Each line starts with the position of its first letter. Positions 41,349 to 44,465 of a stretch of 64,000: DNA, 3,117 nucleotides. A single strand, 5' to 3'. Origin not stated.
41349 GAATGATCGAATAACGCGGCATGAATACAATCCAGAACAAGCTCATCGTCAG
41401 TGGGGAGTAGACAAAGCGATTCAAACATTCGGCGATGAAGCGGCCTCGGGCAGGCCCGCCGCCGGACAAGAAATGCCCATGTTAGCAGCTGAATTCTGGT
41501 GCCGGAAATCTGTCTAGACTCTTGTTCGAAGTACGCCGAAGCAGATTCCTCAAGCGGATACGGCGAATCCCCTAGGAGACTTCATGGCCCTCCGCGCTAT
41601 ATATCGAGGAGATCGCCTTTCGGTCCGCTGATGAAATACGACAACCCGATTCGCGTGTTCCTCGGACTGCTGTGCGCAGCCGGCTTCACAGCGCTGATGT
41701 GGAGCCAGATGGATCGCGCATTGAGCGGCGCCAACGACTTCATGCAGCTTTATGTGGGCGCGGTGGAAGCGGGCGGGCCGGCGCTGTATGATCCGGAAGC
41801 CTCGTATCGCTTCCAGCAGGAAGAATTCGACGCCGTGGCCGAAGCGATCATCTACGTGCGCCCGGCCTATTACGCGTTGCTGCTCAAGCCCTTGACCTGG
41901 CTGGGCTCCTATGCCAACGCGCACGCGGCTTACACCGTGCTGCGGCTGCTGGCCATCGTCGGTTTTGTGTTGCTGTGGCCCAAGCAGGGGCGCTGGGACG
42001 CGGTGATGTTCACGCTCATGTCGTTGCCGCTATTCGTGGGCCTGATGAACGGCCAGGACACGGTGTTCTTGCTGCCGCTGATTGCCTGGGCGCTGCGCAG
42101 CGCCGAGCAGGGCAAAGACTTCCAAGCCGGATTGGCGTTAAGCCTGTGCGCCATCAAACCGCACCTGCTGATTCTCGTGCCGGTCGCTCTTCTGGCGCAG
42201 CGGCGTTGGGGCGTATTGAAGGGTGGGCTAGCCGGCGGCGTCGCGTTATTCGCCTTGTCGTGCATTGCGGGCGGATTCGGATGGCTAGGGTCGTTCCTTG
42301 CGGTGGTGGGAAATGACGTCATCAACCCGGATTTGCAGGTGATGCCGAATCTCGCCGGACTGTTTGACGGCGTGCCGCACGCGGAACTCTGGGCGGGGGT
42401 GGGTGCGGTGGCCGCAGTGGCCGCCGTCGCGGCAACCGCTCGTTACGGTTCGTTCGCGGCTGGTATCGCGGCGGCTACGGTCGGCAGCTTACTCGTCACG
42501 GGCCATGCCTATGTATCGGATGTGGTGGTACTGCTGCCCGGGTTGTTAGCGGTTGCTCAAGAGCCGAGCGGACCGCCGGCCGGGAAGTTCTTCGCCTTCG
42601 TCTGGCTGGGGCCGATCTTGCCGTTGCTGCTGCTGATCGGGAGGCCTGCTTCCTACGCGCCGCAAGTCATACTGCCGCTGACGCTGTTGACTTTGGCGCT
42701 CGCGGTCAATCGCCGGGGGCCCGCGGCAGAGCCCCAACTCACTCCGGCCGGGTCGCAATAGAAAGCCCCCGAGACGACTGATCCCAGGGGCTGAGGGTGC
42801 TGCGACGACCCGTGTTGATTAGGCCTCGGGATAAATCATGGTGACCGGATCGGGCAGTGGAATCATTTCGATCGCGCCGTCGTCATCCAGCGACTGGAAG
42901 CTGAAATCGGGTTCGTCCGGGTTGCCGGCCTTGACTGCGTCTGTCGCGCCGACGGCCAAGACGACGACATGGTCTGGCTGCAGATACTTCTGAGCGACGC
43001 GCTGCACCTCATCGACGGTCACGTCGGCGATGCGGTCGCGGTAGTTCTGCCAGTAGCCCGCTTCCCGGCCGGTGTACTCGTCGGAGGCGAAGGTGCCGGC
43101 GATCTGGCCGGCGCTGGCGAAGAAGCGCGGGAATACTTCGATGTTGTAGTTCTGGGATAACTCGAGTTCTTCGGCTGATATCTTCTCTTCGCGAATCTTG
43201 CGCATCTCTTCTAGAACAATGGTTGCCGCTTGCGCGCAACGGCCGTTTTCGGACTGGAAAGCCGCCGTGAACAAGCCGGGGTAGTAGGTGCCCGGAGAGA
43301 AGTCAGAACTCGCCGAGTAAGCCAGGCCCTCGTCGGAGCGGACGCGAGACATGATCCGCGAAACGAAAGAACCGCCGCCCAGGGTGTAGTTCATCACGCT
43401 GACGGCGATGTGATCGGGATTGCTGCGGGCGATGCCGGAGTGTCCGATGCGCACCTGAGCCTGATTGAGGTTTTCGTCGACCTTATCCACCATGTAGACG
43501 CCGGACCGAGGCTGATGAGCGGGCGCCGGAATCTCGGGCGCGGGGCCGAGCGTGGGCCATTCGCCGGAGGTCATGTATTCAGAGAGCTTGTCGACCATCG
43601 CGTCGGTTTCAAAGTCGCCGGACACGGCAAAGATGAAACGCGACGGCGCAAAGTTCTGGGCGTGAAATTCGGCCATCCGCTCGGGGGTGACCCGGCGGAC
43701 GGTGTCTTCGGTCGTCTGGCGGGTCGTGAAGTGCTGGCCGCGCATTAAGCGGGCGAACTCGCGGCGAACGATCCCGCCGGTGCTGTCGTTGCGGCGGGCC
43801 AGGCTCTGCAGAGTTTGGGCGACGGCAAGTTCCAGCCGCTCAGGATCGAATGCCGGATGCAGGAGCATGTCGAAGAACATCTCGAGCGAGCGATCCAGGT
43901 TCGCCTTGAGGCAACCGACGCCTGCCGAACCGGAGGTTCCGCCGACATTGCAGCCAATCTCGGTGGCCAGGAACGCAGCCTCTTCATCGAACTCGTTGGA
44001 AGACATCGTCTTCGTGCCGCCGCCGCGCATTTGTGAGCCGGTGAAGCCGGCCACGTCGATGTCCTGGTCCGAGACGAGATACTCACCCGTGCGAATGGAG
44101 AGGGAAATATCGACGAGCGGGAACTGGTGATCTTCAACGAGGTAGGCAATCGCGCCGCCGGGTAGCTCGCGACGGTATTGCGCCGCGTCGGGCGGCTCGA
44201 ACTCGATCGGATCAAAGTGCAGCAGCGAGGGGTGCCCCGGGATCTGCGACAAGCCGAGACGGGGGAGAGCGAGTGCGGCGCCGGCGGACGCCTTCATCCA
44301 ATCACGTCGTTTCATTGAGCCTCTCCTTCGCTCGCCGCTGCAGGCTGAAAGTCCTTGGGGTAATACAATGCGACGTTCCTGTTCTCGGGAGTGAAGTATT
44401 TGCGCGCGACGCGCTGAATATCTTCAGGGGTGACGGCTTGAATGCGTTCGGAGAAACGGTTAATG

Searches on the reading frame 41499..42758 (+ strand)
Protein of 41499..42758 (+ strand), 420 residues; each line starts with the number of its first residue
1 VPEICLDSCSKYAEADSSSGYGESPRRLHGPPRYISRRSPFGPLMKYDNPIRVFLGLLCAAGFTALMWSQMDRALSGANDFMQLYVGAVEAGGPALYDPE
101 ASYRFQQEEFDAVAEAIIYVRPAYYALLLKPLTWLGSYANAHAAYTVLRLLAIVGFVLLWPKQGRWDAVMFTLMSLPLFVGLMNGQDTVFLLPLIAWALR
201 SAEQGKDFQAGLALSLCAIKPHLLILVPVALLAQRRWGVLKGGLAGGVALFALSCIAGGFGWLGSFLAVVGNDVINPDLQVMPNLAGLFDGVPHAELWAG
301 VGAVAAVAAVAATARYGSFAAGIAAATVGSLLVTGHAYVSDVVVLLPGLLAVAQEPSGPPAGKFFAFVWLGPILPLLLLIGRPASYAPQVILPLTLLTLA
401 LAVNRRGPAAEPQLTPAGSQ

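Call 7: search_protein_families(library=pfam, proteins=[window:41499-42758:+], max_evalue=0.01)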
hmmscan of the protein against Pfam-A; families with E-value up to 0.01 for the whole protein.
window:41499-42758:+ (420 aa): 1 family
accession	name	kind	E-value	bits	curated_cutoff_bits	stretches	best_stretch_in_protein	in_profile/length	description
PF09594.16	GT87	-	1.6e-15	57.9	25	1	122-333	4-235/237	Glycosyltransferase family 87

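Call 8: search_protein_families(library=ncbifam, proteins=[window:41499-42758:+], max_evalue=0.01)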
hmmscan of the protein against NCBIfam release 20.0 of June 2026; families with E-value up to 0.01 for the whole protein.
window:41499-42758:+ (420 aa): 0 families

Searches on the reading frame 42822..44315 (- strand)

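Call 7: search_protein_families(library=pfam, proteins=[window:42822-44315:-], max_evalue=0.01)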
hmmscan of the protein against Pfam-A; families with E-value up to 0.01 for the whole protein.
window:42822-44315:- (498 aa): 2 families
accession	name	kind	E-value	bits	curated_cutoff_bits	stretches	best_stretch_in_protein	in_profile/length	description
PF05193.26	Peptidase_M16_C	-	1.7e-31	109.9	23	1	209-389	2-179/181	Peptidase M16 inactive domain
PF00675.25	Peptidase_M16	-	0.0041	17.5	22.3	1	99-174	43-118/149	Insulinase (Peptidase family M16)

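Call 8: search_protein_families(library=ncbifam, proteins=[window:42822-44315:-], max_evalue=0.01)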
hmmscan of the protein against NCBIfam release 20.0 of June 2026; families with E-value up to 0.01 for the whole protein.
window:42822-44315:- (498 aa): 2 families
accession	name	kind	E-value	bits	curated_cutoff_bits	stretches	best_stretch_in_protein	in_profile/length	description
NF047422.1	YfmF_fam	equivalog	1.8e-18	66.6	285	1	202-444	167-401/412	EF-P 5-aminopentanol modification-associated protein YfmF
NF047421.1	YfmH_fam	equivalog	1.5e-05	24.4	250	1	202-455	172-421/425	EF-P 5-aminopentanol modification-associated protein YfmH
